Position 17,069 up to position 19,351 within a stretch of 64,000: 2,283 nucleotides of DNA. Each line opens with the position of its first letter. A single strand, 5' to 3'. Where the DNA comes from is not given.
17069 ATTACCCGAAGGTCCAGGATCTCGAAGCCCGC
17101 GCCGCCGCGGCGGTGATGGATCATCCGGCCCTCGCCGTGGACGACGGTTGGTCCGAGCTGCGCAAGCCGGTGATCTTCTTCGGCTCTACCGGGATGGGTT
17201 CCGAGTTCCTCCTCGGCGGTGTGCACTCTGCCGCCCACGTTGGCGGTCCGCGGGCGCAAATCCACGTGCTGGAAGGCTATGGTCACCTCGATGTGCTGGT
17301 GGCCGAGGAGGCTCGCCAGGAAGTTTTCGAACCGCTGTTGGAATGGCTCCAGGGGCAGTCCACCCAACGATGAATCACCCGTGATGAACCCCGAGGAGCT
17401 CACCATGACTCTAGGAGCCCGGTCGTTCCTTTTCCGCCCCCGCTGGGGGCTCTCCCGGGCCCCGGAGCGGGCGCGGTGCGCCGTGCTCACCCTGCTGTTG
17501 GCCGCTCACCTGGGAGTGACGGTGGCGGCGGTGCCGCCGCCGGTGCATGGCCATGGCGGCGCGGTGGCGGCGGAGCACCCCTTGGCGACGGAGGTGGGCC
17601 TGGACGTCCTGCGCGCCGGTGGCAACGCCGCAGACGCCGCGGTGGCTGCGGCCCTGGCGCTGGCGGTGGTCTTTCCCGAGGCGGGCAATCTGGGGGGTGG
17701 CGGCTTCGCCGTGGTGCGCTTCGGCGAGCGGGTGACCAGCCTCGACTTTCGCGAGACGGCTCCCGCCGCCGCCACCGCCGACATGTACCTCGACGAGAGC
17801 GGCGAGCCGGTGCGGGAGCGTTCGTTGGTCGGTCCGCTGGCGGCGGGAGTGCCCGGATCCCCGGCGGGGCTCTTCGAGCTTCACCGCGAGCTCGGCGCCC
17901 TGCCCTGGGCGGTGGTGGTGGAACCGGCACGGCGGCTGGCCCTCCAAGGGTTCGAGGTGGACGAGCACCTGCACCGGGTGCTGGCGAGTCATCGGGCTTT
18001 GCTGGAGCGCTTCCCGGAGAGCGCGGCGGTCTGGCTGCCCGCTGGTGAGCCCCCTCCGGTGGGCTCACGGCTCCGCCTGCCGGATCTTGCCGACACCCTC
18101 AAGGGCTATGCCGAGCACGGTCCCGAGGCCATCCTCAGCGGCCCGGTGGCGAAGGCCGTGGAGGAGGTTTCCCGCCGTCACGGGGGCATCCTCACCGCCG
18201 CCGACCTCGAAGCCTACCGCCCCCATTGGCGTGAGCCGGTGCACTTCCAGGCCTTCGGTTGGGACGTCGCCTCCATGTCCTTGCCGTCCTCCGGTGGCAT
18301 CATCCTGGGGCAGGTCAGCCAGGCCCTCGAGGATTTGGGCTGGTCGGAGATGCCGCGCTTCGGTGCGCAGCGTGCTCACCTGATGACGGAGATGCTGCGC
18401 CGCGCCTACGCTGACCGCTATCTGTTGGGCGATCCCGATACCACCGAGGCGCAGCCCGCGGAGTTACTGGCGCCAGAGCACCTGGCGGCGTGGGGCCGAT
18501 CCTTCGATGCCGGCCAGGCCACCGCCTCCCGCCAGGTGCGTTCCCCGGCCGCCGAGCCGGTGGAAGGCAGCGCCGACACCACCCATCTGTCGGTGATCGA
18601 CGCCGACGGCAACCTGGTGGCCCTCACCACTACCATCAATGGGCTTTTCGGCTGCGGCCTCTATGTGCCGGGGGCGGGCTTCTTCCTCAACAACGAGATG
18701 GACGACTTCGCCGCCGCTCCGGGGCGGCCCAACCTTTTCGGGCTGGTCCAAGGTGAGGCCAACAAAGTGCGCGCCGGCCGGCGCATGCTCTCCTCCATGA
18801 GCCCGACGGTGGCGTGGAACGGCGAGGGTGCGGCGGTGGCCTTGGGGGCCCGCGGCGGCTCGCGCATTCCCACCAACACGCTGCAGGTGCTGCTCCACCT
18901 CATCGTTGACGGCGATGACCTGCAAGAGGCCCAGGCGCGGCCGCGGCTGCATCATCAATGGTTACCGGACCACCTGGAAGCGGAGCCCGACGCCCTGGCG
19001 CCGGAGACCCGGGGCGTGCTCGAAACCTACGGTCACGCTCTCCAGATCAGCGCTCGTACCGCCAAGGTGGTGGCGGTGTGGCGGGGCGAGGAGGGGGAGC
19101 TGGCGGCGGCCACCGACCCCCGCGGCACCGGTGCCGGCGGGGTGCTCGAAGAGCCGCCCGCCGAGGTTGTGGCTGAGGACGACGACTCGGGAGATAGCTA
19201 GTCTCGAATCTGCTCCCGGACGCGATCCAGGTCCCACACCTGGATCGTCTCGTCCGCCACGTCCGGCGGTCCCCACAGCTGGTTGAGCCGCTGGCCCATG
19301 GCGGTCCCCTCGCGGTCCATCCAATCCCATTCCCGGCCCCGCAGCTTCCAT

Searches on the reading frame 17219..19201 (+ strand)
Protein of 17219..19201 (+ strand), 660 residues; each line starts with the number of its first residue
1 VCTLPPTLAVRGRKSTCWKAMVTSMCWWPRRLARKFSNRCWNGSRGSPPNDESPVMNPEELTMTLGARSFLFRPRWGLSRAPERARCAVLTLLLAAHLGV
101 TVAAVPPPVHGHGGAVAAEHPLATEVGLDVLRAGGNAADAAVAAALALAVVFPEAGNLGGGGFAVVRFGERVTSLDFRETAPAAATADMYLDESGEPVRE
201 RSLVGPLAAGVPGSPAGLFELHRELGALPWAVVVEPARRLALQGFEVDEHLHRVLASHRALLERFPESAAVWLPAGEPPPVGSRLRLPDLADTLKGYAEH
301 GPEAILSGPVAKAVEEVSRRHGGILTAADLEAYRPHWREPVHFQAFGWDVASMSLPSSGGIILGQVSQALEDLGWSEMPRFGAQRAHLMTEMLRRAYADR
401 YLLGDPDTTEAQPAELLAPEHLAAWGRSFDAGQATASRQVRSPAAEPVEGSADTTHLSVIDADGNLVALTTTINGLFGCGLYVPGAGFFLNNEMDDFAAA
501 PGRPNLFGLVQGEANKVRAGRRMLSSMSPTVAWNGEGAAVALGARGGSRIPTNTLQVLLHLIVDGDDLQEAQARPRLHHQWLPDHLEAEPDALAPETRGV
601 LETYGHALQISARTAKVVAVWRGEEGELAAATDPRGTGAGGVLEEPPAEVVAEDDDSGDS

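Call 85: search_protein_families(library=pfam, proteins=[window:17219-19201:+], max_evalue=0.00001)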
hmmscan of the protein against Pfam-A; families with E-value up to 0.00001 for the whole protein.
window:17219-19201:+ (660 aa): 1 family
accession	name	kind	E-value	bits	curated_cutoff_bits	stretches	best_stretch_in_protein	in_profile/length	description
PF01019.26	G_glu_transpept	-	3.8e-142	475.1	27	1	129-638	2-512/512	Gamma-glutamyltranspeptidase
